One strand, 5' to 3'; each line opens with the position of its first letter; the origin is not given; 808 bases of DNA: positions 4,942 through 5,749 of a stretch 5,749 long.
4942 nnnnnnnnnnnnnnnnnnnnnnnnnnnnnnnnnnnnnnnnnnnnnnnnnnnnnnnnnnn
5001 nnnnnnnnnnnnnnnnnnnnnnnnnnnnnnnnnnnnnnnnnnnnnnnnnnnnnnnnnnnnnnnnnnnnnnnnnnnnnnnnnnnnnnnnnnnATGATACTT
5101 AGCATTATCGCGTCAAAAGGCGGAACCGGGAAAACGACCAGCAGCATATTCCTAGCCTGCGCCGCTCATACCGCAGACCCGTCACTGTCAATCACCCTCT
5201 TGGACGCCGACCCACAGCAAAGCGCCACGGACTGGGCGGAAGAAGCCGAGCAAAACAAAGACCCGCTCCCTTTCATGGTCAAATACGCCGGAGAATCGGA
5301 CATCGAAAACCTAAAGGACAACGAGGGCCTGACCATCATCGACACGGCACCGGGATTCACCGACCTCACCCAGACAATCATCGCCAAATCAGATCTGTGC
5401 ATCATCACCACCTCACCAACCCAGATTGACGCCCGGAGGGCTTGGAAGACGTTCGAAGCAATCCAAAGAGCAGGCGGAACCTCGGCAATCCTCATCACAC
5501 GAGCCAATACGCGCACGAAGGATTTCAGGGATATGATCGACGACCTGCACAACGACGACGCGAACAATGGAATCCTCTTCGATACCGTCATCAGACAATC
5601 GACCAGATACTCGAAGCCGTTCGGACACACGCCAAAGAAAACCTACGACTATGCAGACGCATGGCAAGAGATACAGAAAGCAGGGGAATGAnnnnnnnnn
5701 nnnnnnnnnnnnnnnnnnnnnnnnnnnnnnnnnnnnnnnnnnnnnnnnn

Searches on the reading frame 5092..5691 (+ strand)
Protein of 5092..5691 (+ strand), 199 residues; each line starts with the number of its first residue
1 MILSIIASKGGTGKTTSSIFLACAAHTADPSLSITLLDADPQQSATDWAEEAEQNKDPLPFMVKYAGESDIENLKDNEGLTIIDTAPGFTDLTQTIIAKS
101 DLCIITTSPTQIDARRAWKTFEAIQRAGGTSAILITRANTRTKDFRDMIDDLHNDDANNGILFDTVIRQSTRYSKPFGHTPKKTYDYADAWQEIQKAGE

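Call 6: search_protein_families(library=pfam, max_evalue=0.1, proteins=[window:5092-5691:+])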
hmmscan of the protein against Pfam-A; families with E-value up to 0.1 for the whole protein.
window:5092-5691:+ (199 aa): 8 families
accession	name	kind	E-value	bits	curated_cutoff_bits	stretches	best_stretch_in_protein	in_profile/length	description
PF07015.17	VirC1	-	3.6e-12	46.6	24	1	3-125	4-131/231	VirC1 protein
PF13614.12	AAA_31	-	3.3e-11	43.9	27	2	2-53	3-52/177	AAA domain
PF01656.29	CbiA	-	7.8e-11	42.5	25.4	1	4-174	2-116/125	CobQ/CobB/MinD/ParA nucleotide binding domain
PF10609.15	ParA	-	4.4e-06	26.7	27.1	1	2-40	5-41/246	NUBPL iron-transfer P-loop NTPase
PF25199.1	nSTAND_NTPase5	-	0.0014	18.9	34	0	5-56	45-97/145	Novel STAND NTPase 5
PF02374.21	ArsA_ATPase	-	0.0089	15.7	24.3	1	5-51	5-49/305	Anion-transporting ATPase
PF09140.17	MipZ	-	0.026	14.3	20.7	1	7-108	7-108/262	ATPase MipZ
PF13460.12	NAD_binding_10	-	0.052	13.8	27.2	1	68-148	29-112/184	NAD(P)H-binding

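Call 17: find_homologous_proteins(query=window:5092-5691:+, max_evalue=1e-10)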
Query window:5092-5691:+ (199 aa): 13 proteins with E <= 1e-10 among 143 candidates.
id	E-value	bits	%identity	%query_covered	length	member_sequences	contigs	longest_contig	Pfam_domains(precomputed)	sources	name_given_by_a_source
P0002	7.8e-125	432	97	100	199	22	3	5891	PF10609.16,PF01656.30,PF13614.13,PF07015.18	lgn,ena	-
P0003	9.1e-72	259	66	99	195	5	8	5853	PF01656.30,PF13614.13,PF07015.18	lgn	-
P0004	1.4e-67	245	63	99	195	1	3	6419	PF01656.30,PF13614.13,PF07015.18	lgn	-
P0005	7.3e-67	243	62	99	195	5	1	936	PF01656.30,PF13614.13,PF07015.18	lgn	-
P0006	8.9e-63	229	56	99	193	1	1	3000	PF01656.30,PF13614.13,PF07015.18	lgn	-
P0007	4.2e-62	227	56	99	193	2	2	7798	PF01656.30,PF13614.13,PF07015.18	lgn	-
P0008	3.5e-58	214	56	99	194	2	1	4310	PF01656.30,PF13614.13,PF07015.18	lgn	-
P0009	1.3e-56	209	52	99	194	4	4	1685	PF10609.16,PF01656.30,PF13614.13,PF07015.18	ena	-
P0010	1.2e-52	196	51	99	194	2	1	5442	PF01656.30,PF13614.13,PF07015.18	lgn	-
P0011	3.2e-50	188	51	99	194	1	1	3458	PF01656.30,PF13614.13,PF07015.18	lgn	-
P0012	5.7e-49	184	51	99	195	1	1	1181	PF01656.30,PF13614.13,PF07015.18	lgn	-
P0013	6.0e-14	70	38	70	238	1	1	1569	PF10609.16,PF01656.30,PF13614.13,PF09140.18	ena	-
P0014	7.5e-13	66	35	70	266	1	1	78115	PF10609.16,PF01656.30,PF13614.13,PF09140.18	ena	-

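Call 18: find_encoding_contigs(protein=P0002, flank=8000, max_places=4)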
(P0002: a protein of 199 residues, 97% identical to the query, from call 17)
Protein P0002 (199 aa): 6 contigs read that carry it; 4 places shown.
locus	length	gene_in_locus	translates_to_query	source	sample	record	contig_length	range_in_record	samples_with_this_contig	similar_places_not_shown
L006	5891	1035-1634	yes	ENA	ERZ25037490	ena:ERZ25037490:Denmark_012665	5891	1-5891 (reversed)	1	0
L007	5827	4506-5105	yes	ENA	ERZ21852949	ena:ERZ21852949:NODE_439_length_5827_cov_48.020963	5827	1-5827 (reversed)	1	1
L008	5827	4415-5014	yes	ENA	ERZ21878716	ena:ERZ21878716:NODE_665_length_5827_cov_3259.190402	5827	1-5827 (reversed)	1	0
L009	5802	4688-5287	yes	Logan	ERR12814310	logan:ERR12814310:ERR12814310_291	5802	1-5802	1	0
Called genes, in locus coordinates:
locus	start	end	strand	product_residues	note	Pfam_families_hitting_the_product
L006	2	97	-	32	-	?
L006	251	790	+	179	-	-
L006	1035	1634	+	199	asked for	PF01656:CbiA, PF07015:VirC1, PF10609:ParA (faint), PF13614:AAA_31 (weak)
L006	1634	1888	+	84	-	-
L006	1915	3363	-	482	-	PF01446:Rep_1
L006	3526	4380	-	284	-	-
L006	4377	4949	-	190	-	-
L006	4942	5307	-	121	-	-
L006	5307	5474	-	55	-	-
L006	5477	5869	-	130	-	-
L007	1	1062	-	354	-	?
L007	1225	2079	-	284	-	-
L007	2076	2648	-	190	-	-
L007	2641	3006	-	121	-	-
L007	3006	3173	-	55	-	-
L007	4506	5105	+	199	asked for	PF01656:CbiA, PF07015:VirC1, PF10609:ParA (faint), PF13614:AAA_31 (weak)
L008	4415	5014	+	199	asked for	PF01656:CbiA, PF07015:VirC1, PF10609:ParA (faint), PF13614:AAA_31 (weak)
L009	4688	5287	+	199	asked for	PF01656:CbiA, PF07015:VirC1, PF10609:ParA (faint), PF13614:AAA_31 (weak)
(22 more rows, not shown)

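Call 19: find_encoding_contigs(protein=P0003, flank=8000, max_places=4)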
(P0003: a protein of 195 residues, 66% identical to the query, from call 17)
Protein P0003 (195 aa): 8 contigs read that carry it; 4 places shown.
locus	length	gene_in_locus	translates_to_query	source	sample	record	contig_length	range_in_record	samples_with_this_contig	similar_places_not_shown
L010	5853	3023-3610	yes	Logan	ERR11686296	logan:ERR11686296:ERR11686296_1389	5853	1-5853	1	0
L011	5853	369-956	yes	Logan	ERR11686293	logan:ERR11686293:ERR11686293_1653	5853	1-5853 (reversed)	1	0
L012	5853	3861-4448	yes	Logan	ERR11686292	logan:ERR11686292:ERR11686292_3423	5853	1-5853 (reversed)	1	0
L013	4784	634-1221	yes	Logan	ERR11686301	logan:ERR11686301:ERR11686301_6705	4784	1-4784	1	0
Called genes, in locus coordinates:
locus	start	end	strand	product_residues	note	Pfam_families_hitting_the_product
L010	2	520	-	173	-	?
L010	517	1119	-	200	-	-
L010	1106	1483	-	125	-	-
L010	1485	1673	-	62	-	-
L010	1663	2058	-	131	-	-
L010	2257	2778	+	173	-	-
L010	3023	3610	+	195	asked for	PF01656:CbiA, PF07015:VirC1 (weak), PF13614:AAA_31 (faint)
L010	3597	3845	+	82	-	-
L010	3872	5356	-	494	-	PF01446:Rep_1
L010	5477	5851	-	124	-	?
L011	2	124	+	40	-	?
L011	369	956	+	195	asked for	PF01656:CbiA, PF07015:VirC1 (weak), PF13614:AAA_31 (faint)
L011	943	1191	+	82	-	-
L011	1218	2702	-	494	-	PF01446:Rep_1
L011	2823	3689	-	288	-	-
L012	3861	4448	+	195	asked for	PF01656:CbiA, PF07015:VirC1 (weak), PF13614:AAA_31 (faint)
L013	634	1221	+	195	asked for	PF01656:CbiA, PF07015:VirC1 (weak), PF13614:AAA_31 (faint)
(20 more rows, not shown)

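Call 20: find_encoding_contigs(protein=P0004, flank=8000, max_places=3)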
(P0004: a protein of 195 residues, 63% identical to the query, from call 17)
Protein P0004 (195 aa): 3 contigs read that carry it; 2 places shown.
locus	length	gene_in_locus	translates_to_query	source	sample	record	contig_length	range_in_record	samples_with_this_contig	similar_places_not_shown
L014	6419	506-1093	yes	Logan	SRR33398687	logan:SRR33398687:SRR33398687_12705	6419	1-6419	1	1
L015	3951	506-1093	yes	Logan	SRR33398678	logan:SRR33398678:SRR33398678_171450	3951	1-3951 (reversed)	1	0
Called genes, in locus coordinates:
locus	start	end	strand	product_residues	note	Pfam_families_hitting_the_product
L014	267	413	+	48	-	-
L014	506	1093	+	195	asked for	PF01656:CbiA, PF07015:VirC1, PF13614:AAA_31 (weak)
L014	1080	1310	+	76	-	-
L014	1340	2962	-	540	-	PF01446:Rep_1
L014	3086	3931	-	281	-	-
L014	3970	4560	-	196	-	-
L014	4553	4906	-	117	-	-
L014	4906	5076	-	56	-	-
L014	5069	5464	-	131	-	-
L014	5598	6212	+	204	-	-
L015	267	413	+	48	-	-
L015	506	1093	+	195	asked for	PF01656:CbiA, PF07015:VirC1, PF13614:AAA_31 (weak)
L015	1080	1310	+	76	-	-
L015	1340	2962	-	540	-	PF01446:Rep_1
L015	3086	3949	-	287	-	?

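Call 21: find_encoding_contigs(protein=P0007, flank=8000, max_places=3)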
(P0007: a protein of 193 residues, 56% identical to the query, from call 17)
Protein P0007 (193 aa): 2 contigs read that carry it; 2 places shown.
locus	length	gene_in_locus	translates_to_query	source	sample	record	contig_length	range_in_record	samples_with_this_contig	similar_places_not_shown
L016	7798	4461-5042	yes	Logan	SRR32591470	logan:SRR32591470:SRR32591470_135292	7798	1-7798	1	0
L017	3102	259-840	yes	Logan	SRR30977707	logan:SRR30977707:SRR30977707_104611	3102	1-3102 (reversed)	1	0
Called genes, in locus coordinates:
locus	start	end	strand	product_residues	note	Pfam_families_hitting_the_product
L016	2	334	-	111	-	?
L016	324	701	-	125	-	-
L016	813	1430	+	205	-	-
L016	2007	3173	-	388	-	PF03235:GmrSD_N, PF01844:HNH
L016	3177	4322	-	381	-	PF13651:EcoRI_methylase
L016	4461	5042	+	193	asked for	PF01656:CbiA, PF07015:VirC1, PF13614:AAA_31 (weak)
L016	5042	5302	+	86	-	-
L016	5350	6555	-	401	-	PF00910:RNA_helicase (weak)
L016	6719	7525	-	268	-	PF01580:FtsK_SpoIIIE (weak)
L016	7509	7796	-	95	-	?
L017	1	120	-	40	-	?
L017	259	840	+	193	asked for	PF01656:CbiA, PF07015:VirC1, PF13614:AAA_31 (weak)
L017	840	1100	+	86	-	-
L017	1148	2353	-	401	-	PF00910:RNA_helicase (weak)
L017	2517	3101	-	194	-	?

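Call 24: find_encoding_contigs(protein=P0008, flank=8000, max_places=2)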
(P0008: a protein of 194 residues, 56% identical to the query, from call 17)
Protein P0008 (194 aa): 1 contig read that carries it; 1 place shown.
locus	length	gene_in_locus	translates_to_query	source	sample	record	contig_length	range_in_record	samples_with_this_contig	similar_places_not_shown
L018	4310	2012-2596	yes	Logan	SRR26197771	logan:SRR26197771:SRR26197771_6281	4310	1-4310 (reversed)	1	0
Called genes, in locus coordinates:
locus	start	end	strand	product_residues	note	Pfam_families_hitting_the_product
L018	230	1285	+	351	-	PF04796:RepA_C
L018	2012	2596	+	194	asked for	PF01656:CbiA, PF07015:VirC1, PF13614:AAA_31 (weak)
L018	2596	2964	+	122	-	-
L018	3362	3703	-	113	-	-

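Call 25: find_encoding_contigs(protein=P0010, flank=8000, max_places=2)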
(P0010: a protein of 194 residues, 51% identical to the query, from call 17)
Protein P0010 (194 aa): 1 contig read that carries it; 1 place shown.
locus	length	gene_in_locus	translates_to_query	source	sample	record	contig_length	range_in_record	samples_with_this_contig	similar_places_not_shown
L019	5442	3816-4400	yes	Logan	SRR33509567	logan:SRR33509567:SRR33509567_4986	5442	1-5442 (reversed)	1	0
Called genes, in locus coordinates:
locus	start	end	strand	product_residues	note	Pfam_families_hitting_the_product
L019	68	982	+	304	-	PF01051:Rep3_N, PF21205:Rep3_C (faint)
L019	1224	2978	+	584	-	PF14311:DUF4379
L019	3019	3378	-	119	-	-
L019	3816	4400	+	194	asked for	PF01656:CbiA, PF07015:VirC1, PF13614:AAA_31 (weak)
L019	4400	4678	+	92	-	-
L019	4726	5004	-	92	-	-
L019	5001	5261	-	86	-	-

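Call 26: find_encoding_contigs(protein=P0011, flank=8000, max_places=2)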
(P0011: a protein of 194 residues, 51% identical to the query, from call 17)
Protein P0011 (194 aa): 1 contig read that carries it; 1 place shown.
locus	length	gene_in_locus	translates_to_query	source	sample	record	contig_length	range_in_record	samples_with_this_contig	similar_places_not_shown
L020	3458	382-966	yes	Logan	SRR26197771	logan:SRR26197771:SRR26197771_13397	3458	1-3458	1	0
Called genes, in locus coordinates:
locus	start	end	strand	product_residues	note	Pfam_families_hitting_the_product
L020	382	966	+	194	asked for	PF01656:CbiA, PF07015:VirC1, PF13614:AAA_31 (weak)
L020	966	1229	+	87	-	-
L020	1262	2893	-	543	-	PF13384:HTH_23 (faint), PF00440:TetR_N (faint), PF02796:HTH_7 (faint), PF09339:HTH_IclR (faint), PF12802:MarR_2 (faint)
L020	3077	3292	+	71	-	-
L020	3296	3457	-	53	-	?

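Call 27: find_encoding_contigs(protein=P0006, flank=8000, max_places=2)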
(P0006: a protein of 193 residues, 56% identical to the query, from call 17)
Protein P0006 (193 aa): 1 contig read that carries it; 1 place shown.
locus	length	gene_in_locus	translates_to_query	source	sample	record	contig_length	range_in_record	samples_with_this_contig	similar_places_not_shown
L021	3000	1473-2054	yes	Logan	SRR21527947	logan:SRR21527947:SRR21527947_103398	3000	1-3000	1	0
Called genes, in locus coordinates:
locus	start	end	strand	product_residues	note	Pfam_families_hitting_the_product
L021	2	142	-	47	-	?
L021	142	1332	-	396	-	PF13651:EcoRI_methylase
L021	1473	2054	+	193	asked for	PF01656:CbiA, PF07015:VirC1 (weak), PF13614:AAA_31 (weak)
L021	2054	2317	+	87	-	-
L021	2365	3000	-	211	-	?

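Call 38: search_protein_families(library=pfam, max_evalue=0.01, proteins=[L016:5350-6555:-, L020:1262-2893:-, L018:230-1285:+, L019:68-982:+, L014:1340-2962:-, L010:3872-5356:-])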
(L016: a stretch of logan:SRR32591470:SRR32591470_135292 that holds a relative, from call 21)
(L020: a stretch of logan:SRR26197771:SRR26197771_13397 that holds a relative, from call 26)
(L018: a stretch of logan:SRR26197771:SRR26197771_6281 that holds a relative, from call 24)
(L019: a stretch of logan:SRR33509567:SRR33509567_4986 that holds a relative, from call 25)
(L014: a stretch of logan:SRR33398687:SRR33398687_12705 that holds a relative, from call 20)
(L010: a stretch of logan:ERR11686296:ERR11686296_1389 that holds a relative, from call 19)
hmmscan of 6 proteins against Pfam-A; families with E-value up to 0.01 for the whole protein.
L016:5350-6555:- (401 aa): 2 families
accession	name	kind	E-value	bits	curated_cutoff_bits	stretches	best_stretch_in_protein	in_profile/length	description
PF00910.28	RNA_helicase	-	1.8e-06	28.8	21.5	1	198-292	1-104/105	RNA helicase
PF13191.12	AAA_16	-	0.00021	22.3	32.6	1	195-240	24-73/167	AAA ATPase domain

L020:1262-2893:- (543 aa): 16 families
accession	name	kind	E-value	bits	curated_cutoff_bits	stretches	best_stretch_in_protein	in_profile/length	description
PF09339.16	HTH_IclR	-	1.1e-08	35.2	22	1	450-476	12-39/52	IclR helix-turn-helix domain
PF13384.12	HTH_23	-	9.5e-08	32.1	24.6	1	456-476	18-38/50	Homeodomain-like domain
PF12802.13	MarR_2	-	6.8e-07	29.8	27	0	449-472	13-37/61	MarR family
PF02796.21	HTH_7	-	1.1e-05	25.9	23.8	1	457-478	23-44/45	Helix-turn-helix domain of resolvase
PF00440.29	TetR_N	-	1.3e-05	25.3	24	1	456-475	17-36/47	Bacterial regulatory proteins, tetR family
PF12728.13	HTH_17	-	2.8e-05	24.7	27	0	457-475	3-21/51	Helix-turn-helix domain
PF13412.12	HTH_24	-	8e-05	22.6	21.9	1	449-476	11-38/48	Winged helix-turn-helix DNA-binding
PF12840.13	HTH_20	-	9e-05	22.8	27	0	455-474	18-37/51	Helix-turn-helix domain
PF13309.12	HTH_22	-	0.00015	22.1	29.6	1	457-476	43-62/63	HTH domain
PF13518.12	HTH_28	-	0.00041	20.8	25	0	456-475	13-32/52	Helix-turn-helix domain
PF22168.2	DIP2311-like_C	-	0.00052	20.7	27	0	498-531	9-42/63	Transcriptional regulator DIP2311-like, C-terminal domain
PF13551.12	HTH_29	-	0.00056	20.4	28.1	1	457-486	14-49/64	Winged helix-turn helix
PF19187.6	HTH_PafC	-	0.00076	19.7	32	0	448-472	11-35/115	PafC helix-turn-helix domain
PF01978.25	TrmB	-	0.0011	19.3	25.6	0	449-476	16-43/68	Sugar-specific transcriptional regulator TrmB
PF13560.12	HTH_31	-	0.0015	19.3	27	0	454-476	13-35/64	Helix-turn-helix domain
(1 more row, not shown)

L018:230-1285:+ (351 aa): 1 family
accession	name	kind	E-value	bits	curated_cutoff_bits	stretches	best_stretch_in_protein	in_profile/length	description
PF04796.18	RepA_C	-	1.2e-18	68.4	26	1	62-222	2-181/181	Plasmid encoded RepA protein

L019:68-982:+ (304 aa): 2 families
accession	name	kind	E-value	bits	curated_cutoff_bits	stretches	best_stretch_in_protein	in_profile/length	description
PF01051.27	Rep3_N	-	8.1e-25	88.3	22.4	1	5-148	1-139/141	Initiator Replication protein, WH1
PF21205.3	Rep3_C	-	4.7e-06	27.2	21.1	1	162-202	2-45/59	Initiator Rep protein, WH2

L014:1340-2962:- (540 aa): 1 family
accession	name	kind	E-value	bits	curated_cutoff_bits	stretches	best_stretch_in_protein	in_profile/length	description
PF01446.23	Rep_1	-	7.2e-15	55.6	33.2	1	153-256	14-117/253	Replication protein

L010:3872-5356:- (494 aa): 1 family
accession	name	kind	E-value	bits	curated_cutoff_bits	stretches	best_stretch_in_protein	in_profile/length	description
PF01446.23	Rep_1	-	5.3e-12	46.2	33.2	1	191-289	48-140/253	Replication protein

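Call 52: search_solved_structures(query=window:5092-5691:+, max_evalue=0.00001)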
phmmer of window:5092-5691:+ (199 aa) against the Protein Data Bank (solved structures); distinct sequences matched with E-value up to 0.00001: 3.
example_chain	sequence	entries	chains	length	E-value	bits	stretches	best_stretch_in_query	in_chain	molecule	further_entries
4dzz_A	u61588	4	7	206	9.2e-11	44.9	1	2-175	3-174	Plasmid partitioning protein ParF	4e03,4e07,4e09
5u1g_D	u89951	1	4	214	1e-10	44.7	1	2-175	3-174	ParA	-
3cwq_A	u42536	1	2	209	1.2e-06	31.4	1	1-135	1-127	ParA family chromosome partitioning protein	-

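Call 53: search_protein_families(library=ncbifam, max_evalue=0.01, proteins=[window:5092-5691:+])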
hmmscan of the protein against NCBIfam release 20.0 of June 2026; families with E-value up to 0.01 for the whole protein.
window:5092-5691:+ (199 aa): 8 families
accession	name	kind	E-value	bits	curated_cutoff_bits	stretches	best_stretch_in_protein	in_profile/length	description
NF041546.1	ParA_partition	equivalog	4.9e-30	104.6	180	1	2-175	1-176/203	ParA family partition ATPase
NF010423.0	PRK13849.1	equivalog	1.5e-12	47.4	313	1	3-125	4-131/231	conjugal transfer ATPase VirC1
TIGR03453.1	partition_RepA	equivalog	1.6e-05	23.9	348.45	1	2-45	106-147/387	plasmid partitioning protein RepA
TIGR01969.1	minD_arch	subfamily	3.5e-05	23.1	201.75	0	1-40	1-38/251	cell division ATPase MinD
TIGR03371.1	cellulose_yhjQ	equivalog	0.00012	21.7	157.85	0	76-179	113-223/246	cellulose biosynthesis protein BcsQ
TIGR03815.1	CpaE_hom_Actino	equivalog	0.00039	19.7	154.45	1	2-53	113-162/340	septum site-determining protein Ssd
TIGR01968.1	minD_bact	equivalog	0.0038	16.6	212.9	0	2-40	3-39/261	septum site-determining protein MinD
NF010259.0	PRK13705.1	equivalog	0.0089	15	725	0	2-45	108-150/388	plasmid-partitioning protein SopA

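Call 71: list_cluster_members(proteins=[P0001, window:5092-5691:+])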
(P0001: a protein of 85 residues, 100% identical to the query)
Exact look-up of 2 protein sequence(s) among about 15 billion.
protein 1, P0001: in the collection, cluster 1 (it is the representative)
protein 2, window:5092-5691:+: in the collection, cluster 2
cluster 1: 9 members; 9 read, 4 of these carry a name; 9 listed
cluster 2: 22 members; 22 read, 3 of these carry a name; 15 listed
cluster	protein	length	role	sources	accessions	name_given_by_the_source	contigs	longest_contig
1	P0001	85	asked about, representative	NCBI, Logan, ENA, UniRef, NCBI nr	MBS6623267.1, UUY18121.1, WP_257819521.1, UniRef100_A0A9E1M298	hypothetical protein NUU00_10035 (plasmid) [Bifidobacterium breve] | Uncharacterized protein n=2 Tax=Bacillati TaxID=1783272 RepID=A0A9E1M298_9FIRM | hypothetical protein [Bifidobacterium breve]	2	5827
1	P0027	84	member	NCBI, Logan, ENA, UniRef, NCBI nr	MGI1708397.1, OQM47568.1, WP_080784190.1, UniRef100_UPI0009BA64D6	hypothetical protein B5783_1910 [Bifidobacterium breve] | hypothetical protein n=1 Tax=Bifidobacterium breve TaxID=1685 RepID=UPI0009BA64D6 | hypothetical protein [Bifidobacterium breve]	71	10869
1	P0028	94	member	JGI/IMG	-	hypothetical protein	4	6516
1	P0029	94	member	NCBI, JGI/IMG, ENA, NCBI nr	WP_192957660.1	hypothetical protein [Bifidobacterium breve] | hypothetical protein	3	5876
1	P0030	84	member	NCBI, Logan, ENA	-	-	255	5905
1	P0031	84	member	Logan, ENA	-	-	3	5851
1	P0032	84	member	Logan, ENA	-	-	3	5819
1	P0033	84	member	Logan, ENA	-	-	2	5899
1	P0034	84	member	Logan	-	-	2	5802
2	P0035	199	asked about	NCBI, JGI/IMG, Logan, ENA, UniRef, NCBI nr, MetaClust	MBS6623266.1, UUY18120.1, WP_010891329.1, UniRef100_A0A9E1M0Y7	ParA family protein (plasmid) [Bifidobacterium breve] | chromosome partitioning protein | ParA family protein n=2 Tax=Bacillati TaxID=1783272 RepID=A0A9E1M0Y7_9FIRM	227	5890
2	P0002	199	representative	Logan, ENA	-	-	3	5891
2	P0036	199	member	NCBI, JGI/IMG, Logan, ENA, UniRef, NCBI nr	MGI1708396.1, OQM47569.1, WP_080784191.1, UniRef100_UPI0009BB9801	partitioning protein [Bifidobacterium breve] | chromosome partitioning protein | ParA family protein n=1 Tax=Bifidobacterium breve TaxID=1685 RepID=UPI0009BB9801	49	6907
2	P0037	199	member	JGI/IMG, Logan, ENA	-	chromosome partitioning protein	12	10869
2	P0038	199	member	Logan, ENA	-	-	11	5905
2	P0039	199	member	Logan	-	-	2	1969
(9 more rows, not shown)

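Call 90: find_related_loci(query=window:5092-5691:+, collection=genome_contigs, flank=3000)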
Query window:5092-5691:+ (199 aa) in genome_contigs; peptide patterns used: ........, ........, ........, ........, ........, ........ (x = any residue, [..] = any of these).
191 stretches matched a pattern, but none encodes a relative of the query by tblastn (E <= 1e-3).

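Call 92: find_related_loci(query=A3, collection=genome_contigs, flank=3000)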
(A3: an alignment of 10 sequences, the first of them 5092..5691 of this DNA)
Query A3 (199 aa) in genome_contigs; peptide patterns used: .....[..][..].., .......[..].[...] (x = any residue, [..] = any of these).
182 stretches matched a pattern; 39 encode a relative of the query (tblastn E <= 1e-3); 39 distinct loci.
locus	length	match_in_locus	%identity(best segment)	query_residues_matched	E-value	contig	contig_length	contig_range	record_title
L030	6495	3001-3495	28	7-174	6e-14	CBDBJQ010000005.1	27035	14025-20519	MAG: Alphaproteobacteria bacterium isolate 8abf616c-02fc-4f37-8fdb-180a3bfa0a6f genome assembly, contig: contig_4, whole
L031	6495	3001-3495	28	7-174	3e-13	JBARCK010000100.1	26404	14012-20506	MAG: Sulfitobacter sp. isolate MFD03261_ilm_asm_bin17 k127_101044, whole genome shotgun sequence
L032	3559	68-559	29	7-174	3e-12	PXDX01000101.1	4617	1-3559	MAG: candidate division WWE3 bacterium isolate T3Sed10_354 T3-Sed10-C54466, whole genome shotgun sequence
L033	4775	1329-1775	32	3-149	2e-11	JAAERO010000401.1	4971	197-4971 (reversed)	MAG: Hyphomicrobium sp. isolate Nau_7 NauG_CONTIG2162583, whole genome shotgun sequence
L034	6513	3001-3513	29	3-178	2e-11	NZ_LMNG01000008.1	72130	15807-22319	Methylobacterium sp. Leaf112 contig_16, whole genome shotgun sequence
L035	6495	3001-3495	28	7-174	8e-11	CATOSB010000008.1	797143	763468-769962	MAG: uncultured Rhodobacteraceae bacterium isolate f94b6688-853e-4832-a164-06a7adc5b4b5 genome assembly, contig: contig_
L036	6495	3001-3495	28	7-174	4e-10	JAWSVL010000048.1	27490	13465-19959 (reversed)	MAG: Sulfitobacter sp. isolate BHT04_PBAT_alp2 A8Ecoflex_contig_3799, whole genome shotgun sequence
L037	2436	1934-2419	27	7-174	9e-10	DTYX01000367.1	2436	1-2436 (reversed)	MAG TPA_asm: Candidatus Poribacteria bacterium isolate UWMA-0232 k99_1869254, whole genome shotgun sequence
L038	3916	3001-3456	31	1-152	6e-9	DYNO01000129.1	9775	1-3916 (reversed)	MAG TPA_asm: Thiomargarita sp. isolate SulCav_FS08_3_2_43_2644 SulCav_FS08_3_3615_length_9775_cov_1377_560494, whole gen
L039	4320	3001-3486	27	7-174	1e-8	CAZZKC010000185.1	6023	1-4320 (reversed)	MAG TPA_asm: uncultured Puniceicoccaceae bacterium isolate SRP065251_co1_19 genome assembly, contig: NODE_10501_length_6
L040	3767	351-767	32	1-139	5e-8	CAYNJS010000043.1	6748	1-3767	MAG TPA_asm: uncultured Gammaproteobacteria bacterium isolate SRP167671_co2_162 genome assembly, contig: NODE_13395_leng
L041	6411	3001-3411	28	3-141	5e-8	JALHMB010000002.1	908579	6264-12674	MAG: Hyphomicrobiaceae bacterium isolate Bin_29_2 c_000000000013, whole genome shotgun sequence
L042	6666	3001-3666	25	3-188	1e-7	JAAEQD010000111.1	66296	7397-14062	MAG: Candidatus Zixiibacteriota bacterium isolate Gpa_9 GpaG_CONTIG1267035, whole genome shotgun sequence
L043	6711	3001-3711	25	3-193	3e-7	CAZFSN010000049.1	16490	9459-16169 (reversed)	MAG TPA_asm: uncultured Ignavibacteria bacterium isolate binchicken_co129_624 genome assembly, contig: NODE_10363_length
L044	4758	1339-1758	25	2-143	5e-7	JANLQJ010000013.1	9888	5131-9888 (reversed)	MAG: Hyphomicrobiaceae bacterium isolate OTE_38_metabat_220 OTE_38_k141_1604306, whole genome shotgun sequence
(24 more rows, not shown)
